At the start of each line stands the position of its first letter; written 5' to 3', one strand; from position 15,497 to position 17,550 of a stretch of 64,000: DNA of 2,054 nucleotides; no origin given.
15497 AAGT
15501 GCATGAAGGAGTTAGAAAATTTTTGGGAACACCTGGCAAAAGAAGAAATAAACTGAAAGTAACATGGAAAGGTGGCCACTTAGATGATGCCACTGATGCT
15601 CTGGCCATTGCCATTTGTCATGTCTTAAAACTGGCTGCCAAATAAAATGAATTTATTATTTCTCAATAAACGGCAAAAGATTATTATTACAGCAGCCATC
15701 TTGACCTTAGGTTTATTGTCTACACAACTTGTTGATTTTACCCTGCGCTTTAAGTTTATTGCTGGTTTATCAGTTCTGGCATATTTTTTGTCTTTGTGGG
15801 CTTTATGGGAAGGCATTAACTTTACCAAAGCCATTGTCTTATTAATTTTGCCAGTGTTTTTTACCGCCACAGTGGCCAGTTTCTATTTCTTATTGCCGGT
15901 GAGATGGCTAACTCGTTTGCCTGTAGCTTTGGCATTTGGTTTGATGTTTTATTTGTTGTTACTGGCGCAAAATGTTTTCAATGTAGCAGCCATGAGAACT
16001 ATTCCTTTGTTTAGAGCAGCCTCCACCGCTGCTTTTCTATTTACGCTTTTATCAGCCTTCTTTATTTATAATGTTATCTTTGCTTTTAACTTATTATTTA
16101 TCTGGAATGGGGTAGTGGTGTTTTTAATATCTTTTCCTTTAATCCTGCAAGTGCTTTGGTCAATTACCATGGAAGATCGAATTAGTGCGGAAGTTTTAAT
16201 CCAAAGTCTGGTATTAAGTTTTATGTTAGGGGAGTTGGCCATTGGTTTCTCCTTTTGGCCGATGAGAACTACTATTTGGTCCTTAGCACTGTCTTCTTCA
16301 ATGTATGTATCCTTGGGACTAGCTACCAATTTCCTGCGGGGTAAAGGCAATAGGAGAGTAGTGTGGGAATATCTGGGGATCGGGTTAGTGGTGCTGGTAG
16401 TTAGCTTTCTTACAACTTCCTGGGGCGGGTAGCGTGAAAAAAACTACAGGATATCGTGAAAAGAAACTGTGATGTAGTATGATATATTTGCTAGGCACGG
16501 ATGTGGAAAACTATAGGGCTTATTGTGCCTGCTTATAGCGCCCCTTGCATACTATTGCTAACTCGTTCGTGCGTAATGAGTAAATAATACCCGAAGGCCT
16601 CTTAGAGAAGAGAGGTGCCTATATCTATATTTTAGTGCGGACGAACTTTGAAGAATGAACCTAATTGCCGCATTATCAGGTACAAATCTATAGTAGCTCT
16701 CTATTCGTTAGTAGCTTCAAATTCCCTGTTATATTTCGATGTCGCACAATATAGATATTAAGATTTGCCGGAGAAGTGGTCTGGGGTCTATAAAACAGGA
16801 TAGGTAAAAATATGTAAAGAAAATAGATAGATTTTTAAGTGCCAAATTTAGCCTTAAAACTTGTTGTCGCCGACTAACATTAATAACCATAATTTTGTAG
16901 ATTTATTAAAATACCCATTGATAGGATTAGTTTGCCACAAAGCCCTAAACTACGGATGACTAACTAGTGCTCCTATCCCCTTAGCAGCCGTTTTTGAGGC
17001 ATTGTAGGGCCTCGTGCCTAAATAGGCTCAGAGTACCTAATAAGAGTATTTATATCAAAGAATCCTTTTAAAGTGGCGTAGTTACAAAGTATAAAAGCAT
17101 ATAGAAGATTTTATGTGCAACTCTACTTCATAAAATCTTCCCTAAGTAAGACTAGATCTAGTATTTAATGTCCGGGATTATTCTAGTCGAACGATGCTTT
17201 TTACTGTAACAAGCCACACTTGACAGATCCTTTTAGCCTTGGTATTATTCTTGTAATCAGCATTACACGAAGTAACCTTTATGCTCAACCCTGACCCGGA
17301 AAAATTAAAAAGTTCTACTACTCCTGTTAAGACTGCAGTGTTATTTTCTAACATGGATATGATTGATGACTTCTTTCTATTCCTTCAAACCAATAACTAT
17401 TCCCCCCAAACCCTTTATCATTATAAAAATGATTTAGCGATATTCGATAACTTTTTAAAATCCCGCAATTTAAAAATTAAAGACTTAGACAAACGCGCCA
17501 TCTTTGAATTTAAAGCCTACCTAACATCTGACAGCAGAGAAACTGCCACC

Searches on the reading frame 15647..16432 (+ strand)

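Call 3: search_protein_families(library=pfam, proteins=[window:15647-16432:+], max_evalue=0.01)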
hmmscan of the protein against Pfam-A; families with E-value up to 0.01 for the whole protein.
window:15647-16432:+ (261 aa): 1 family
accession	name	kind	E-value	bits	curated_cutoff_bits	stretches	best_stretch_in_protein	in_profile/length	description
PF18900.5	DUF5656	-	3.1e-08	33.7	23.3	1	58-251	51-237/242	Protein of unknown function (DUF5656)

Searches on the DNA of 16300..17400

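Call 7: search_rna_families(source=window, start=16300, end=17400, threshold=evalue, max_evalue=1, show_alignments=2)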
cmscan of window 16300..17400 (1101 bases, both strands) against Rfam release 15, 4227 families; matches with E-value up to 1: 0.
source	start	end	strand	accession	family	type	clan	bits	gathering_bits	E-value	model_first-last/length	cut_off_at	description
